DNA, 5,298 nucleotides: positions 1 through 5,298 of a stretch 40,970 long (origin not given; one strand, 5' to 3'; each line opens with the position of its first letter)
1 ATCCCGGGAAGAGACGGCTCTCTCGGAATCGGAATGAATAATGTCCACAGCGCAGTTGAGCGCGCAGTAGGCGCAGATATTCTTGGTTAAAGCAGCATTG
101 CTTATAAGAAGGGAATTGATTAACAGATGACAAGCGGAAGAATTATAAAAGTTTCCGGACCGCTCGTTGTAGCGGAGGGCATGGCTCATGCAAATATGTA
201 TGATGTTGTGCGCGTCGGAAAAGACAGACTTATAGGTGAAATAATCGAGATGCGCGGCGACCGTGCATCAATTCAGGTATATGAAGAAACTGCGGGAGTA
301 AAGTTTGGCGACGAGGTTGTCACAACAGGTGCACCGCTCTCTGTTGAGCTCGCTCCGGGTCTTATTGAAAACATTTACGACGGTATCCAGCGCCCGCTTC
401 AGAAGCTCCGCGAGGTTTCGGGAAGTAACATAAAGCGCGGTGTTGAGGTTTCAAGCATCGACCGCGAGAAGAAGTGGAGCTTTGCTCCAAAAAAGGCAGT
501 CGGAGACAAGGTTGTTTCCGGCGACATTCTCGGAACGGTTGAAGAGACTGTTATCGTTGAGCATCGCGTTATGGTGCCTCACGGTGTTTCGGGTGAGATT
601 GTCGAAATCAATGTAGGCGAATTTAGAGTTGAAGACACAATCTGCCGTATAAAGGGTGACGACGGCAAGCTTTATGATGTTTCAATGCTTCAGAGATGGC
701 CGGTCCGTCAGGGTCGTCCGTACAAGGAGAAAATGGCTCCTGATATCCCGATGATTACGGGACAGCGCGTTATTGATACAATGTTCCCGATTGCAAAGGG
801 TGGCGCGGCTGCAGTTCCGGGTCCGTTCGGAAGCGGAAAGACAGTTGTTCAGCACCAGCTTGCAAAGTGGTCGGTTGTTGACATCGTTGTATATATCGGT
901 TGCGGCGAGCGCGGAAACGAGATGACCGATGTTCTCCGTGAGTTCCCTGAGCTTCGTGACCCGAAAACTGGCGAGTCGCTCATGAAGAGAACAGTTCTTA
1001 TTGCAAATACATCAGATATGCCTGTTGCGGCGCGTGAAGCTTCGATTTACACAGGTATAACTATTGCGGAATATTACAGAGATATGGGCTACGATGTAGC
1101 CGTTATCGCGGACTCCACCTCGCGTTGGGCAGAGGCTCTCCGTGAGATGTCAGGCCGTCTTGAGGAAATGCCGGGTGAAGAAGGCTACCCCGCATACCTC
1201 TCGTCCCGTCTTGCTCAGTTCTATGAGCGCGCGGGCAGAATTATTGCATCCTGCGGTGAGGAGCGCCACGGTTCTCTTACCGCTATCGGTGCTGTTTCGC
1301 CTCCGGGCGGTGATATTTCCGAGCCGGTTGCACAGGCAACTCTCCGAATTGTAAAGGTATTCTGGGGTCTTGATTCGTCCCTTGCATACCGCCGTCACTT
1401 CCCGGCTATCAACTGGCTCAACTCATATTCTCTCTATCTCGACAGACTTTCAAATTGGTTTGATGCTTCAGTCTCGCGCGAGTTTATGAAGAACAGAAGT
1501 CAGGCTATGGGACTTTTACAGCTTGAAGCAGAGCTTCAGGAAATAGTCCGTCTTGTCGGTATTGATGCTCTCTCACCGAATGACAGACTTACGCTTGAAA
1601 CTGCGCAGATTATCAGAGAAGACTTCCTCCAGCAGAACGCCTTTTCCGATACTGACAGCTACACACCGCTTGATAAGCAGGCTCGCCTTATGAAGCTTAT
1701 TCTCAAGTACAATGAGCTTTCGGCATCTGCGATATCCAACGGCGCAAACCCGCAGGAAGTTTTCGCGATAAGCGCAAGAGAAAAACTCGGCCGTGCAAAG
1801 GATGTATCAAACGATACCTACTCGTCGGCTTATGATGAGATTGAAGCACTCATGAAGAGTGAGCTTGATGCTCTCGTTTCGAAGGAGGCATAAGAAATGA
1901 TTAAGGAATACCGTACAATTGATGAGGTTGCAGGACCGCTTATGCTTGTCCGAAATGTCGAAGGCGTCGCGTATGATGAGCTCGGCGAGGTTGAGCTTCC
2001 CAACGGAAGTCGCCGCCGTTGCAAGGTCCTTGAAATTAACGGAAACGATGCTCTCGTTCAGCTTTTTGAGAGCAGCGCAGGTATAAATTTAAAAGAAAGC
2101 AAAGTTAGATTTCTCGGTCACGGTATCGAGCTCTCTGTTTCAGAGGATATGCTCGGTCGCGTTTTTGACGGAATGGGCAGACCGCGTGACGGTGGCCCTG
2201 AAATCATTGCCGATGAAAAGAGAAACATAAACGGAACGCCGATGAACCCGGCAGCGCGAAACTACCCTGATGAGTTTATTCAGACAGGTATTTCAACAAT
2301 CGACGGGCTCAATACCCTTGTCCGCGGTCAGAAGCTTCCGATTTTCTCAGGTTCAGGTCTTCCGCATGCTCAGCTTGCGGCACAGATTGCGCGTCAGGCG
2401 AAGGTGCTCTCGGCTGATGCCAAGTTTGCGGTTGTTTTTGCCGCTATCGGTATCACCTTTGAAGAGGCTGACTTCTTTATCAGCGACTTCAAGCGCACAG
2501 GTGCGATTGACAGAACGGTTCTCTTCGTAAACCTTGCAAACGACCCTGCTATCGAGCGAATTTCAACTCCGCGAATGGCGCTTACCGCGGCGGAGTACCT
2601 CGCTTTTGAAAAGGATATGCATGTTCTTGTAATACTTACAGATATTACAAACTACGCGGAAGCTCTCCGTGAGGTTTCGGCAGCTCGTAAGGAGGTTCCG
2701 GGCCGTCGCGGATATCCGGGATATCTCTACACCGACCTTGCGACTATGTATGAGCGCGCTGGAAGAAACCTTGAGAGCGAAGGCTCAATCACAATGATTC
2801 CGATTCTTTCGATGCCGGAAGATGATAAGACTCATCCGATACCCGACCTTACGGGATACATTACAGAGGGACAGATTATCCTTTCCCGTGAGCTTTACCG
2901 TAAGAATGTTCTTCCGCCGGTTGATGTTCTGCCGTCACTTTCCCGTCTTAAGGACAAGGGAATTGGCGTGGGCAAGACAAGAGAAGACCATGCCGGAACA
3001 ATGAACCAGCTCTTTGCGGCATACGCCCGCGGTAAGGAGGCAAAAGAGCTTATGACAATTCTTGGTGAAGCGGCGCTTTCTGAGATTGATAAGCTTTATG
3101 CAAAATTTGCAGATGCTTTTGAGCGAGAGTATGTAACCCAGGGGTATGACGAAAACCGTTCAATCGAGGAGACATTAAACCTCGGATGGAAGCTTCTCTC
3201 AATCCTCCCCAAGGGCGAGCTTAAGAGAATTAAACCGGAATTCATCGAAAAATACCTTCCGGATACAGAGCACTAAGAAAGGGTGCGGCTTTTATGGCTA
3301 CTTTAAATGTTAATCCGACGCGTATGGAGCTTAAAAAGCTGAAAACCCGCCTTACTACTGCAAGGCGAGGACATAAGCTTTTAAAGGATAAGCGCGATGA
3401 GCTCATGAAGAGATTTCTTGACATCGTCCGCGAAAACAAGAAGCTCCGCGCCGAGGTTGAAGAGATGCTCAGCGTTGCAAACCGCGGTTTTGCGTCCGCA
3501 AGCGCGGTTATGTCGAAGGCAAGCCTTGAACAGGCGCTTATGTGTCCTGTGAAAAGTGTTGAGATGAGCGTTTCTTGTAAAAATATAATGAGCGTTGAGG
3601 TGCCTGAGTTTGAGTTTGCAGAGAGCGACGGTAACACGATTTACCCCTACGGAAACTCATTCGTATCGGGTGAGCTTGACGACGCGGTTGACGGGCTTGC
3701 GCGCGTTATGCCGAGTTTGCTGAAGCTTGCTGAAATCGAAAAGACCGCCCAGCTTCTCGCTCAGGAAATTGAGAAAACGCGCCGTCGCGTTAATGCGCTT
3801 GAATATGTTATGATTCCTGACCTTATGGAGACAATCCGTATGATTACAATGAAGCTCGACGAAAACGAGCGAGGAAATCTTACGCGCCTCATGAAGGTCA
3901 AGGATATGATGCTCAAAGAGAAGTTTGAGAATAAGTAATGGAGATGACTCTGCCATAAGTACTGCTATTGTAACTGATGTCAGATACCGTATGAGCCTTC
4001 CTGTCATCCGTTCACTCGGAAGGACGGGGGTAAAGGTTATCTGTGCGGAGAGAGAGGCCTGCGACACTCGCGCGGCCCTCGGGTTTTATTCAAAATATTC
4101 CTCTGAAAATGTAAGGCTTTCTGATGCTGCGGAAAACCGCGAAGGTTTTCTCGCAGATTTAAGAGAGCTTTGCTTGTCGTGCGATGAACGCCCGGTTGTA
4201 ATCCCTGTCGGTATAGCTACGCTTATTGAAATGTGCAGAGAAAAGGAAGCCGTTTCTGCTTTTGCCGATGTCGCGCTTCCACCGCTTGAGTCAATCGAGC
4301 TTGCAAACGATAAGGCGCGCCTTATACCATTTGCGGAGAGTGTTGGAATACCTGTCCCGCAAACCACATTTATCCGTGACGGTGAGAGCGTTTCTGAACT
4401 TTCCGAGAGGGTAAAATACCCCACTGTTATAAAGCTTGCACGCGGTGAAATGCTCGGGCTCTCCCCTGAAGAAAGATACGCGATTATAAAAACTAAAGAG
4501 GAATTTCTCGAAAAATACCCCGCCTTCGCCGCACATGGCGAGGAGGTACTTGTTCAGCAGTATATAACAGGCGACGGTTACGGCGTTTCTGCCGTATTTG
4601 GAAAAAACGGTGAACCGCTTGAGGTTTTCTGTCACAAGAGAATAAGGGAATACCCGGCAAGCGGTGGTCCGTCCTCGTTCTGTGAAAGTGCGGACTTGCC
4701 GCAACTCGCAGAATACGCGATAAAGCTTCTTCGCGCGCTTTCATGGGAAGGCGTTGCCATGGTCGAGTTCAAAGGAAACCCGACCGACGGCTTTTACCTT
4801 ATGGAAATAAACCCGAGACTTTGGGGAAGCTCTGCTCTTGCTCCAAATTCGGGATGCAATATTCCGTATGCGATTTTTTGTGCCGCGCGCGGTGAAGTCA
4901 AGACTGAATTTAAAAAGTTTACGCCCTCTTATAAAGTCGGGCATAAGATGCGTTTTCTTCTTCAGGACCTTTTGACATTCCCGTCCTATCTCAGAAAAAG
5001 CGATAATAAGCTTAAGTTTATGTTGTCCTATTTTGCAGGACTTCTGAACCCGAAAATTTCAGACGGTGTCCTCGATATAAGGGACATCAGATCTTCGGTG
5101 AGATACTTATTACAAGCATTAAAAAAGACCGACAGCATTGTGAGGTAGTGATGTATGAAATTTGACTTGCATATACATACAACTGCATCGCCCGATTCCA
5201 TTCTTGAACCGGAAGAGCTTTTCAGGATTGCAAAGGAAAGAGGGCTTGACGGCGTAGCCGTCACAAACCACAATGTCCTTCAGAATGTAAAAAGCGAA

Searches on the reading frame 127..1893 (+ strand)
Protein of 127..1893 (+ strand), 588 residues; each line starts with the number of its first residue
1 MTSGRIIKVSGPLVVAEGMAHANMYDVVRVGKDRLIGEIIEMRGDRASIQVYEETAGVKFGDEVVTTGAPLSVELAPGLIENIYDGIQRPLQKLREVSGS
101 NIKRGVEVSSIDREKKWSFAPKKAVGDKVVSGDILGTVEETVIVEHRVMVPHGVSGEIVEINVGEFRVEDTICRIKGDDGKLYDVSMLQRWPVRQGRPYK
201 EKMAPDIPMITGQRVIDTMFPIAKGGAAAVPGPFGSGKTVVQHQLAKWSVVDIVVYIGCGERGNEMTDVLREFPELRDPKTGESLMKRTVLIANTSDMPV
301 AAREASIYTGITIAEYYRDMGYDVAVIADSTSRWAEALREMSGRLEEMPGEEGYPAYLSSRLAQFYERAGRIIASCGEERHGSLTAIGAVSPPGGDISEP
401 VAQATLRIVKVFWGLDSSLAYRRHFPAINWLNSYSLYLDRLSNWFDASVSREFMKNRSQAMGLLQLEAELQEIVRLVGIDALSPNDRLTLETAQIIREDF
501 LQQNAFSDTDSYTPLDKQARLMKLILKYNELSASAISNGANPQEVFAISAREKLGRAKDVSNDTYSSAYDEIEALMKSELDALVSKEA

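Call 34: search_protein_families(library=pfam, proteins=[window:127-1893:+], max_evalue=0.00001)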
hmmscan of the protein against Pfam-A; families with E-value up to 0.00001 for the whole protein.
window:127-1893:+ (588 aa): 4 families
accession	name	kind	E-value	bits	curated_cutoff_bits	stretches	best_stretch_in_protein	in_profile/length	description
PF00006.31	ATP-synt_ab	-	1.2e-77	260.8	29.5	1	212-435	1-213/213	ATP synthase alpha/beta family, nucleotide-binding domain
PF16886.11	ATP-synt_ab_Xtn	-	9.6e-31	105.8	25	1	108-194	1-88/88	ATPsynthase alpha/beta subunit barrel-sandwich domain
PF22919.1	ATP-synt_VA_C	-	3.8e-25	88.3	24.7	1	443-530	2-86/101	C-terminal domain of V and A type ATP synthase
PF02874.29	ATP-synt_ab_N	-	5.9e-14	52.8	20.9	1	6-68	1-69/69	ATP synthase alpha/beta family, beta-barrel domain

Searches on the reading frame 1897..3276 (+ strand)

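Call 34: search_protein_families(library=pfam, proteins=[window:1897-3276:+], max_evalue=0.00001)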
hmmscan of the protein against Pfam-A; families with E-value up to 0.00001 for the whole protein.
window:1897-3276:+ (459 aa): 3 families
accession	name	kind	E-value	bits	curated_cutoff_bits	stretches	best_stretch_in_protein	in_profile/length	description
PF00006.31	ATP-synt_ab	-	3.1e-79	266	29.5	1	131-349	1-213/213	ATP synthase alpha/beta family, nucleotide-binding domain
PF22919.1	ATP-synt_VA_C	-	1.2e-33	115.5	24.7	1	355-453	2-100/101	C-terminal domain of V and A type ATP synthase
PF02874.29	ATP-synt_ab_N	-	1.1e-07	32.7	20.9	1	10-74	3-69/69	ATP synthase alpha/beta family, beta-barrel domain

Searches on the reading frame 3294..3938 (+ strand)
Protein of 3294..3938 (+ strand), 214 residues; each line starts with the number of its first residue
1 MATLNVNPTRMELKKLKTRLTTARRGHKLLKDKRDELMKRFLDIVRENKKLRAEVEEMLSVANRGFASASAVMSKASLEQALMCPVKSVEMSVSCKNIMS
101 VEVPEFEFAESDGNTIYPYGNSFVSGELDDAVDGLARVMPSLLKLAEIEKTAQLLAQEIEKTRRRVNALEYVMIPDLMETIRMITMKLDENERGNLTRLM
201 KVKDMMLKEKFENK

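Call 34: search_protein_families(library=pfam, proteins=[window:3294-3938:+], max_evalue=0.00001)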
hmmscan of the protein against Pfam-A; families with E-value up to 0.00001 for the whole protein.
window:3294-3938:+ (214 aa): 1 family
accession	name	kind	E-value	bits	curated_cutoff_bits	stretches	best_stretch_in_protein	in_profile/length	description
PF01813.22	ATP-synt_D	-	1.4e-61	208.3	25.7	1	12-204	1-196/196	ATP synthase subunit D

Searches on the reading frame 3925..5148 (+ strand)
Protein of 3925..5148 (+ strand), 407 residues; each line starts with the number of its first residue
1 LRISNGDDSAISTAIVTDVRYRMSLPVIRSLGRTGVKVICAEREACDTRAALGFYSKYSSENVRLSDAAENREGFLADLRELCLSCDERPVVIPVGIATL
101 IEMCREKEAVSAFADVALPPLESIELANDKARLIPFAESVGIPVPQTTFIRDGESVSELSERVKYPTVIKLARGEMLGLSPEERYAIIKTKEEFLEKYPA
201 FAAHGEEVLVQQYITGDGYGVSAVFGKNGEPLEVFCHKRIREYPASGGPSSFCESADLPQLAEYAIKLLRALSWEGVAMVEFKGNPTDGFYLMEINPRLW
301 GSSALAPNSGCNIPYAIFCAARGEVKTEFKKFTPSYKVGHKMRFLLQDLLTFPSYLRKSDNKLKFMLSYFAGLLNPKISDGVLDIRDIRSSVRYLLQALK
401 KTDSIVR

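Call 34: search_protein_families(library=pfam, proteins=[window:3925-5148:+], max_evalue=0.00001)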
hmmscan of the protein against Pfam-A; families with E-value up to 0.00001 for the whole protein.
window:3925-5148:+ (407 aa): 4 families
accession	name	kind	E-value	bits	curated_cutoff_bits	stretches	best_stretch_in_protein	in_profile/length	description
PF15632.11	ATPgrasp_Ter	-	1.6e-09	38.1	29.1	1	206-338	3-125/131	ATP-grasp in the biosynthetic pathway with Ter operon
PF02786.22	CPSase_L_D2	-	2.6e-08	34.1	19.8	1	249-308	129-189/211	Carbamoyl-phosphate synthase L chain, ATP binding domain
PF02655.19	ATP-grasp_3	-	3e-07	31.1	23.2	1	194-302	49-160/160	ATP-grasp domain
PF07478.18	Dala_Dala_lig_C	-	8.5e-06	25.8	24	0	138-297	3-174/204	D-ala D-ala ligase C-terminus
